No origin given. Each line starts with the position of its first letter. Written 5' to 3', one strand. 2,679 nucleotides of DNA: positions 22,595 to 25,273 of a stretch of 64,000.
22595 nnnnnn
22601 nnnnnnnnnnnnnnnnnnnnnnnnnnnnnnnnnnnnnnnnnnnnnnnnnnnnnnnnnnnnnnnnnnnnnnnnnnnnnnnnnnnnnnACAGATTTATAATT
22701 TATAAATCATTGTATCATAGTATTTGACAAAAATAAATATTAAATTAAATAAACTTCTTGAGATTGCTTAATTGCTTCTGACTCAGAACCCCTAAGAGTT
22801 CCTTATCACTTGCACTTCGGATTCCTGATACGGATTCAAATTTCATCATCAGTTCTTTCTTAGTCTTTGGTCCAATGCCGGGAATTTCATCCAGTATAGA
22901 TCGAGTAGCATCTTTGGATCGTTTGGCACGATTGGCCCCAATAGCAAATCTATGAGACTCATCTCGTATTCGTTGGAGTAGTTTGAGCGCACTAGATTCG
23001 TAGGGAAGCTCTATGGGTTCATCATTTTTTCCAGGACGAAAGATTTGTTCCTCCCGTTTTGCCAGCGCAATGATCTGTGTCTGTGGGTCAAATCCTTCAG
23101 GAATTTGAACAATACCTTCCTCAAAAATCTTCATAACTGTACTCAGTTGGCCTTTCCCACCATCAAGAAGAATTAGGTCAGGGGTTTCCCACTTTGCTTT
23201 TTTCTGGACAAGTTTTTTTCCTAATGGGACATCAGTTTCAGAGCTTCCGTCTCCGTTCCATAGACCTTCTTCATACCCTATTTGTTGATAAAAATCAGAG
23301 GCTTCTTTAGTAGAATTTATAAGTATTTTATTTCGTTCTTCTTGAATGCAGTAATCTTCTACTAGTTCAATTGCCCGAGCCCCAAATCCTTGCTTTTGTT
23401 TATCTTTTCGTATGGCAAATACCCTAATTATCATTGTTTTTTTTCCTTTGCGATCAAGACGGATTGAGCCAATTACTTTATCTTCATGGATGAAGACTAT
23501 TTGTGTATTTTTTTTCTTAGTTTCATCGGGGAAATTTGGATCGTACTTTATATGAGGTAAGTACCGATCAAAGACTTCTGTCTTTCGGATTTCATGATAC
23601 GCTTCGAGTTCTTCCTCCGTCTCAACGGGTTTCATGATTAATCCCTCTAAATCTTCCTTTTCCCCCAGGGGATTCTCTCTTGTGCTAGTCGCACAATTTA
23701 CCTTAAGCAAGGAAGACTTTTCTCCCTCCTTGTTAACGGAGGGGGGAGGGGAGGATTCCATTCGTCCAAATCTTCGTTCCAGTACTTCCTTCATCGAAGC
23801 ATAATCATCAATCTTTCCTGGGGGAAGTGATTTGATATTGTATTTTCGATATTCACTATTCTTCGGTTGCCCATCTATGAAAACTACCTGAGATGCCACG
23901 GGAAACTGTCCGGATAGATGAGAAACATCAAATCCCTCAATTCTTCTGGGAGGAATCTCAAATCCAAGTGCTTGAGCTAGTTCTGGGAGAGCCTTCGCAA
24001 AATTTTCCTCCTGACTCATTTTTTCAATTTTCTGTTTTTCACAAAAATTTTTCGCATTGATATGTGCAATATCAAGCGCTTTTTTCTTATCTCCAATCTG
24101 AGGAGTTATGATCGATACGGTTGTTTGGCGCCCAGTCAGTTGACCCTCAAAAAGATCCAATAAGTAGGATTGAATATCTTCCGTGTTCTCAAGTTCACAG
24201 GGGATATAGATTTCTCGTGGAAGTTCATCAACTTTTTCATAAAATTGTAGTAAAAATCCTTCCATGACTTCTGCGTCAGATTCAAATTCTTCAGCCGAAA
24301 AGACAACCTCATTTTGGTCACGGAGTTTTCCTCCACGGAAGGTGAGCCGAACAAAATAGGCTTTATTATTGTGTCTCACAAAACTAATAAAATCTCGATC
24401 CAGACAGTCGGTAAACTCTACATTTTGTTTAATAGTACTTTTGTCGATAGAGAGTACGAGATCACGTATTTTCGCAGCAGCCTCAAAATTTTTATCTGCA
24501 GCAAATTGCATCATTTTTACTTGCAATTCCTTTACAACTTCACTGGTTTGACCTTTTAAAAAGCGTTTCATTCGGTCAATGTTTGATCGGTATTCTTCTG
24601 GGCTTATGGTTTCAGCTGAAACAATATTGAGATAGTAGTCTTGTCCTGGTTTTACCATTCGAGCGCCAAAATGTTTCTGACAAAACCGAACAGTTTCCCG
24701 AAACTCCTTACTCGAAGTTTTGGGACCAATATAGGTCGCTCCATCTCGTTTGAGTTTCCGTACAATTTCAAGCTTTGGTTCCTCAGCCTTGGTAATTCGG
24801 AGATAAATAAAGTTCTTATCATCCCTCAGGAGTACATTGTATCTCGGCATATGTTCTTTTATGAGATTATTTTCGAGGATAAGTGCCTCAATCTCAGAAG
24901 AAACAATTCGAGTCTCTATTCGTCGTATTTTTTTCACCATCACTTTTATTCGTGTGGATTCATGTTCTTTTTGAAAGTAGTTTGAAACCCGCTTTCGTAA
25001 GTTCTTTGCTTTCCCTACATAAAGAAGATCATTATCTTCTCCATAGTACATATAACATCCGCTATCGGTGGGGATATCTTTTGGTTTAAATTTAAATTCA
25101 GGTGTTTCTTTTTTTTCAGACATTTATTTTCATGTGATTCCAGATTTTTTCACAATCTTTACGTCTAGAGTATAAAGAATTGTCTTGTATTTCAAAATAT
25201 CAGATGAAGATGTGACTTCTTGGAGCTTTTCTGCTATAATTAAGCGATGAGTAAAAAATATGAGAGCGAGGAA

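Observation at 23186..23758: GNAT acetyltransferase-like domain inserted inside the UvrC nuclease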

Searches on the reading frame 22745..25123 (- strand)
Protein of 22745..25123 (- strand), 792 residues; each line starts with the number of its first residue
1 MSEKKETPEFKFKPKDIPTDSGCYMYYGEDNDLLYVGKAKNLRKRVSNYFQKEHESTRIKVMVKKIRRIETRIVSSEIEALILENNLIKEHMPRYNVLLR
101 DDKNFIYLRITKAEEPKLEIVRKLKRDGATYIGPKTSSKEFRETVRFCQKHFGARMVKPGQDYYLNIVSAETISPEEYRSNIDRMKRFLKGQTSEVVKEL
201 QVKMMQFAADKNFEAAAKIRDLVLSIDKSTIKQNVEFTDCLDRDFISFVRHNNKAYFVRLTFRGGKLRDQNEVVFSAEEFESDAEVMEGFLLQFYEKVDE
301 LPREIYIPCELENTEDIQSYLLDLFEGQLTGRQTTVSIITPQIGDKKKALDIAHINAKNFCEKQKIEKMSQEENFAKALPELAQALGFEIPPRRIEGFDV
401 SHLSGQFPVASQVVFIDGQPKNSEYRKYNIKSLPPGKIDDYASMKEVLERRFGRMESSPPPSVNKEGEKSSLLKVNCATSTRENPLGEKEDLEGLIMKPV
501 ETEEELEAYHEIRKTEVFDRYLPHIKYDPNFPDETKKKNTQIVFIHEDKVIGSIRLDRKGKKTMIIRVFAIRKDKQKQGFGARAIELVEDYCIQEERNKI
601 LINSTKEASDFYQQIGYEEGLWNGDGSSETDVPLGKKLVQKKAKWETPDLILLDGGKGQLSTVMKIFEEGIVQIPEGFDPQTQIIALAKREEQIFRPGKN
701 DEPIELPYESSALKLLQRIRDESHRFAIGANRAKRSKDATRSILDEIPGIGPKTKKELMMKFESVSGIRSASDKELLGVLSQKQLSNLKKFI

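Call 3: search_protein_families(library=pfam, proteins=[window:22745-25123:-], max_evalue=1)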
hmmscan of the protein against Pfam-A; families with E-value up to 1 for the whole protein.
window:22745-25123:- (792 aa): 14 families
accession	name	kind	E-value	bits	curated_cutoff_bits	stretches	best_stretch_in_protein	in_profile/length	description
PF08459.17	UvrC_RNaseH_dom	-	1.8e-45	155.1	22.3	2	384-459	2-77/159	UvrC RNAse H endonuclease domain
PF22920.2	UvrC_RNaseH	-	1e-23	83.9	24.3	1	242-362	1-114/116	UvrC Ribonuclease H-like domain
PF01541.30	GIY-YIG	-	4.1e-12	46.7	22.6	1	22-96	3-78/78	GIY-YIG catalytic domain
PF13673.13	Acetyltransf_10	-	6.1e-12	46.1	23.6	1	533-619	24-109/128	Acetyltransferase (GNAT) domain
PF00583.31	Acetyltransf_1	-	1.4e-07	32.2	20.7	1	524-617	19-116/116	Acetyltransferase (GNAT) family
PF13508.13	Acetyltransf_7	-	2.7e-07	31.3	27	1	543-619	7-84/84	Acetyltransferase (GNAT) domain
PF02151.25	UVR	-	5e-05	23.4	21.5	1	195-228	2-35/36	UvrB/uvrC motif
PF14520.12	HHH_5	-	0.00016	22.5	27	1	744-789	4-52/57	Helix-hairpin-helix domain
PF12826.13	HHH_2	-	0.0088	16.6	27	1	747-779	8-40/64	Helix-hairpin-helix motif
PF00633.29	HHH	-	0.011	16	24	1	736-755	5-24/30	Helix-hairpin-helix motif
PF04664.18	OGFr_N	-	0.043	13.8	22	1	31-94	100-163/208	Opioid growth factor receptor (OGFr) conserved region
PF13302.13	Acetyltransf_3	-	0.049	14.8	25.4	1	495-598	2-114/138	Acetyltransferase (GNAT) domain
PF01367.25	5_3_exonuc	-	0.049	14.6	40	1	747-775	23-50/97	5'-3' exonuclease, C-terminal SAM fold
PF13718.12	GNAT_acetyltr_2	-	0.065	13.1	24.6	1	565-599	99-132/229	GNAT acetyltransferase 2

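Call 4: search_protein_families(library=ncbifam, proteins=[window:22745-25123:-], max_evalue=1)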
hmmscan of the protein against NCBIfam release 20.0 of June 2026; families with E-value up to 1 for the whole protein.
window:22745-25123:- (792 aa): 26 families (the best 25 are shown)
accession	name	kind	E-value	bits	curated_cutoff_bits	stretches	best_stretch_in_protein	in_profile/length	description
TIGR00194.1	uvrC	equivalog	1.9e-148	495.7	285.45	2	12-457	3-444/574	excinuclease ABC subunit UvrC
NF001824.0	PRK00558.1-5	equivalog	7.6e-123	411.2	451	1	7-779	4-629/652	excinuclease ABC subunit UvrC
NF011263.0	PRK14669.1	equivalog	4.4e-106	355.9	1108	2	13-456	6-458/624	excinuclease ABC subunit C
NF011262.0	PRK14668.1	equivalog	1.6e-93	314.1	544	2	10-454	6-433/577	excinuclease ABC subunit C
NF011264.0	PRK14670.1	equivalog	3.3e-92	309.7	1021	2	13-455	11-444/602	excinuclease ABC subunit C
NF011260.0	PRK14666.1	equivalog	1.7e-89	301.4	649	3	14-316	6-322/698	excinuclease ABC subunit C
NF011261.0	PRK14667.1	equivalog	8.7e-86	288.6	818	2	16-457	12-424/567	excinuclease ABC subunit C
NF011266.0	PRK14672.1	equivalog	3.7e-70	237.1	1504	3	16-306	17-313/691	excinuclease ABC subunit C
NF005906.0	PRK07883.1-4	equivalog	4.6e-51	173.8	495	1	16-286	211-494/563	DEDD exonuclease domain-containing protein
NF005907.0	PRK07883.1-5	equivalog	2.9e-33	115.1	454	1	15-226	225-451/584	DEDD exonuclease domain-containing protein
NF005905.0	PRK07883.1-3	equivalog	5.3e-29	101.2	508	1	16-230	222-447/581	DEDD exonuclease domain-containing protein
NF005904.0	PRK07883.1-2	equivalog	1.4e-27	96.2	969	1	15-230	227-456/584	DEDD exonuclease domain-containing protein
NF005903.0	PRK07883.1-1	equivalog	1.1e-18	67.1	1038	1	16-223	244-461/642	DEDD exonuclease domain-containing protein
NF007833.0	PRK10545.1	equivalog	1.9e-16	60.1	367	1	15-122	29-130/289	excinuclease Cho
NF040501.1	resist_ArsN2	equivalog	8e-06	25.5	125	1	536-618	21-102/133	arsenic resistance N-acetyltransferase ArsN2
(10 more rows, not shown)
